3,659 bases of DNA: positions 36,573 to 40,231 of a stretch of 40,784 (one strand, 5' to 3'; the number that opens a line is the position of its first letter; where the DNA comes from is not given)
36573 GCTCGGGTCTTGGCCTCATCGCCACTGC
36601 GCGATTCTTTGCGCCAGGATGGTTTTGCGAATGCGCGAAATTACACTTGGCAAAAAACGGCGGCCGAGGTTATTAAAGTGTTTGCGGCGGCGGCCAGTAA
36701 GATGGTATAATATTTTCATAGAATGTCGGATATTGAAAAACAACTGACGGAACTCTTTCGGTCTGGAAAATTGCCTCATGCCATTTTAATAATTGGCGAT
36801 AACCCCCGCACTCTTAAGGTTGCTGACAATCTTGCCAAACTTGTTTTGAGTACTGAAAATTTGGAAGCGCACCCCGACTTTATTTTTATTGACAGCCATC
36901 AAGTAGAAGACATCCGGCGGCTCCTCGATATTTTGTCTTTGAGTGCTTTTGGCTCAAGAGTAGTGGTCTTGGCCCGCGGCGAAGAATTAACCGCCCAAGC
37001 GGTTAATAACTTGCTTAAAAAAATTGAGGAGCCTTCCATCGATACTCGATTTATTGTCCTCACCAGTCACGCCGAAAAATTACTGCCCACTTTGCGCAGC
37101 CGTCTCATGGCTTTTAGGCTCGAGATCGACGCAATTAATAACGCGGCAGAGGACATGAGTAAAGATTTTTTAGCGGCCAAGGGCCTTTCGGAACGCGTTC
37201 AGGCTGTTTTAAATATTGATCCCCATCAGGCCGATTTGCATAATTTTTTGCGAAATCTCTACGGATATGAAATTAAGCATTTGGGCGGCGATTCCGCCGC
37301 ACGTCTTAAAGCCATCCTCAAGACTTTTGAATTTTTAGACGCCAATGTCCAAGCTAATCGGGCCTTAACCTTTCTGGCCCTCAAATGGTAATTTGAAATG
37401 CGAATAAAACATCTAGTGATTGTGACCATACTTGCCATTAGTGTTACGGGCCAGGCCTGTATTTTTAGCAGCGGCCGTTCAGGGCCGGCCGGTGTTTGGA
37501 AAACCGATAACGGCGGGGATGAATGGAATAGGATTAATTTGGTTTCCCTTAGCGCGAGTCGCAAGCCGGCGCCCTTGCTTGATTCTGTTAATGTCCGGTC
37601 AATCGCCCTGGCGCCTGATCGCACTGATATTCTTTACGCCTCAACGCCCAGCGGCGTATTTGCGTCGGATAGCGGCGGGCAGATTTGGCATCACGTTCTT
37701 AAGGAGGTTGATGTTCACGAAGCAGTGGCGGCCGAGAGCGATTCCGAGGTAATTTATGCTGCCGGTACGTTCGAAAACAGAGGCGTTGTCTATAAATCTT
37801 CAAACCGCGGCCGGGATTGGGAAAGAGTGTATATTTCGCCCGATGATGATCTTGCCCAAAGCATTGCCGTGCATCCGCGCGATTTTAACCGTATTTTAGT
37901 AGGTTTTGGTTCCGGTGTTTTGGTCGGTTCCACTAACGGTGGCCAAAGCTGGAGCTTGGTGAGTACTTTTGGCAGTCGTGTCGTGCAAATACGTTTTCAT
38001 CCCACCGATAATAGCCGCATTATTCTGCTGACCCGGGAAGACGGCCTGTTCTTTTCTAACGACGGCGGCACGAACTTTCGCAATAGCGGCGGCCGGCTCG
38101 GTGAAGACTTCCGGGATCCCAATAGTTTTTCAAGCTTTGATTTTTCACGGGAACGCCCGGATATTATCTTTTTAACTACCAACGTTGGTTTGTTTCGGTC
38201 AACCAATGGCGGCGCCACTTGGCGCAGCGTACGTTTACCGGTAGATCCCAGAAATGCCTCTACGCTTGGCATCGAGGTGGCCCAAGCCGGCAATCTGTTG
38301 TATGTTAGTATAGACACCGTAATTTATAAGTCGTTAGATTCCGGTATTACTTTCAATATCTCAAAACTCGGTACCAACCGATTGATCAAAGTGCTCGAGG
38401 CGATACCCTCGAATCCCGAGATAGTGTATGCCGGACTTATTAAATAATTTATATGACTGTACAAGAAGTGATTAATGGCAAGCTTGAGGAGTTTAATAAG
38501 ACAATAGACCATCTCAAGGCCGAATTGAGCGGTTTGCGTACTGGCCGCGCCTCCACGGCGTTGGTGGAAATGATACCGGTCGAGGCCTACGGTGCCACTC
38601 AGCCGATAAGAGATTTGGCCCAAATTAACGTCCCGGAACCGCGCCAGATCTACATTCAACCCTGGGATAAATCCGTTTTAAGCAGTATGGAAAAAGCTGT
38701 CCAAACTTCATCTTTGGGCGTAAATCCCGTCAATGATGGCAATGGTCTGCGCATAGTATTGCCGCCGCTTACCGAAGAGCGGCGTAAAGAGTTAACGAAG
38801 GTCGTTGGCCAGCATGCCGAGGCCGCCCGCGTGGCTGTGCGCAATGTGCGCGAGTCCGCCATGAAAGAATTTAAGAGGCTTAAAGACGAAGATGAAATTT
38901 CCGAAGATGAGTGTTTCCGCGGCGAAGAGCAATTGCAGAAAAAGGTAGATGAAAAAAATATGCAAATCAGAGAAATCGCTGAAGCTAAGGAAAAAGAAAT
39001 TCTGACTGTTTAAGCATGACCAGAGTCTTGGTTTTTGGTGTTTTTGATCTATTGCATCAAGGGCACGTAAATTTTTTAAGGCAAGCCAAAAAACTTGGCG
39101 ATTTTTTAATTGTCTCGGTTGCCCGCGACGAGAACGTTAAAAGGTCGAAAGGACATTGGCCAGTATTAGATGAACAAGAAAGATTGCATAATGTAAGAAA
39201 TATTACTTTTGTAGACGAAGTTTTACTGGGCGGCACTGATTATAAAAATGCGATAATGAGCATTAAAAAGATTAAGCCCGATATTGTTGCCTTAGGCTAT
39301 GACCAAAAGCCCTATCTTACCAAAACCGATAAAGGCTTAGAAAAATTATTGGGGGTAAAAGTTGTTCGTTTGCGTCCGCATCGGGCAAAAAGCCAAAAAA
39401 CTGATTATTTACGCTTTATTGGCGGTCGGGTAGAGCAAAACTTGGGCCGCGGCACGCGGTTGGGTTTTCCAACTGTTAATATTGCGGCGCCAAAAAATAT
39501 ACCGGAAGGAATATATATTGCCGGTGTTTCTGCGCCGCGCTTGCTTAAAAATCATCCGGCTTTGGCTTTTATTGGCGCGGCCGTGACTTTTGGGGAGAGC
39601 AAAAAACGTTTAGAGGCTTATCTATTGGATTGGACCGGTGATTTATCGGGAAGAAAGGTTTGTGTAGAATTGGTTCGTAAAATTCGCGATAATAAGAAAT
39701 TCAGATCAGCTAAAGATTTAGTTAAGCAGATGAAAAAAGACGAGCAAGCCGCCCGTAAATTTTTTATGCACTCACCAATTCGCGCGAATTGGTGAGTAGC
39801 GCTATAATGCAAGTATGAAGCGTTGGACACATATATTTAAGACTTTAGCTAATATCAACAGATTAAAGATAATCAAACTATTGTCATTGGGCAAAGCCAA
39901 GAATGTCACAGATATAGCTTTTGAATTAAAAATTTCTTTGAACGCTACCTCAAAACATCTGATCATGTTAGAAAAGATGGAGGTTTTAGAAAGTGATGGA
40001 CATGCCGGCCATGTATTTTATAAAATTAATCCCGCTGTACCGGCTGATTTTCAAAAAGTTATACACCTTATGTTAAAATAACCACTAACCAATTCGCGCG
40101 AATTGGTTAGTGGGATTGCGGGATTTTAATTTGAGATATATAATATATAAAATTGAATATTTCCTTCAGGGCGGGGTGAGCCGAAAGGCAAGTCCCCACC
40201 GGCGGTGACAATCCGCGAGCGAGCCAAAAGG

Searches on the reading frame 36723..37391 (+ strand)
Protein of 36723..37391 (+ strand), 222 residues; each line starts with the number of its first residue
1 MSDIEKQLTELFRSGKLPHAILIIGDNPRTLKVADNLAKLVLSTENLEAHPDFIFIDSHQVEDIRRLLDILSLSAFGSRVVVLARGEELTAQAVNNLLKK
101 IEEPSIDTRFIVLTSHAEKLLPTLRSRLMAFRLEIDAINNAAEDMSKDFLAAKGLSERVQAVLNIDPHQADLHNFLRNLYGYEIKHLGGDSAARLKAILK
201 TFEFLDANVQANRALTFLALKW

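Call 37: search_protein_families(library=pfam, proteins=[window:36723-37391:+], max_evalue=0.001)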
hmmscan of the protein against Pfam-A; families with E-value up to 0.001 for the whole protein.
window:36723-37391:+ (222 aa): 1 family
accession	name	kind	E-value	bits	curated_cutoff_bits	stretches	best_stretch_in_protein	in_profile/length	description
PF13177.12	DNA_pol3_delta2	-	6.6e-21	75.4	27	1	3-134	4-158/161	DNA polymerase III, delta subunit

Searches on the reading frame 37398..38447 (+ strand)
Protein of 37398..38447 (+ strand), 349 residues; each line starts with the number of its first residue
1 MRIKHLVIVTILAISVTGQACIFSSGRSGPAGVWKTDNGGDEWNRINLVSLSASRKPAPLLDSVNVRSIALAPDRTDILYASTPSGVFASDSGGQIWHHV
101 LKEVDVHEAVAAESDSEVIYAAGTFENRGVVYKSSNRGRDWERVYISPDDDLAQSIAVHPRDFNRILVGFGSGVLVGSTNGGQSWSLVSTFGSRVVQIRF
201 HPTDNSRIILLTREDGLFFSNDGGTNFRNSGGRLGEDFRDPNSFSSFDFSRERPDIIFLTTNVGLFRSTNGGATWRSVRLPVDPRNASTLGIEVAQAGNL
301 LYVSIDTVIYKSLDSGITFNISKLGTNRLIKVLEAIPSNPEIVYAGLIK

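Call 37: search_protein_families(library=pfam, proteins=[window:37398-38447:+], max_evalue=0.001)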
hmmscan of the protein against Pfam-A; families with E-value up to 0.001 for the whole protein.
window:37398-38447:+ (349 aa): 2 families
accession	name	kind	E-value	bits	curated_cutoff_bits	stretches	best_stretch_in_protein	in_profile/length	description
PF15902.12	Sortilin-Vps10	-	2.7e-18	66.4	33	2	176-229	4-59/446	Sortilin, neurotensin receptor 3,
PF14870.12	PSII_BNR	-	2.4e-07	30.8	27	0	191-319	16-137/303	Photosynthesis system II assembly factor YCF48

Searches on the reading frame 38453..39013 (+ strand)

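Call 37: search_protein_families(library=pfam, proteins=[window:38453-39013:+], max_evalue=0.001)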
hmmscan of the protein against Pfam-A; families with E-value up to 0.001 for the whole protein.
window:38453-39013:+ (186 aa): 1 family
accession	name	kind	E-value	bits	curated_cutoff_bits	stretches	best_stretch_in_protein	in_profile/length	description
PF01765.24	RRF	-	1.4e-58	197.7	29.7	1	21-184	1-164/164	Ribosome recycling factor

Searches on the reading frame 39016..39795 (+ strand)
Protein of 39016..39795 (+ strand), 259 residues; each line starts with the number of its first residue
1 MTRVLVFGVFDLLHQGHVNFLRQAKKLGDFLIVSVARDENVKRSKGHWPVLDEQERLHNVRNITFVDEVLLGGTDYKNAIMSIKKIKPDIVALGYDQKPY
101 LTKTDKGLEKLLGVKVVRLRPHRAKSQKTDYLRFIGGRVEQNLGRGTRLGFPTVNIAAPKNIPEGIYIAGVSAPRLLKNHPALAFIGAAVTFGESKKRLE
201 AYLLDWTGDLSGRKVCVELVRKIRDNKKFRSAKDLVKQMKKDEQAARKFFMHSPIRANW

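Call 30: find_encoding_contigs(protein=window:39016-39795:+, flank=10000, max_places=3)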
Protein window:39016-39795:+ (259 aa): no gene with exactly this product is on record in the collection.

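Call 37: search_protein_families(library=pfam, proteins=[window:39016-39795:+], max_evalue=0.001)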
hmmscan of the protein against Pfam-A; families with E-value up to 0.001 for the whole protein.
window:39016-39795:+ (259 aa): 2 families
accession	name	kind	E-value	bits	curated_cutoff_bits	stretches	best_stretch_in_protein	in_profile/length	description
PF01687.23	Flavokinase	-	2.7e-27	95.9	19.6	1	134-250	6-124/124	Riboflavin kinase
PF01467.32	CTP_transf_like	-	1e-15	58.6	21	1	6-114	2-105/133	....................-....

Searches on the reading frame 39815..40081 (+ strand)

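Call 37: search_protein_families(library=pfam, proteins=[window:39815-40081:+], max_evalue=0.001)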
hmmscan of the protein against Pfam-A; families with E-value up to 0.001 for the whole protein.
window:39815-40081:+ (88 aa): 1 family
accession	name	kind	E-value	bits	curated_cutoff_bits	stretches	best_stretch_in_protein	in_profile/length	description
PF01022.26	HTH_5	-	2.9e-08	33.9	22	1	15-59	3-46/47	Bacterial regulatory protein, arsR family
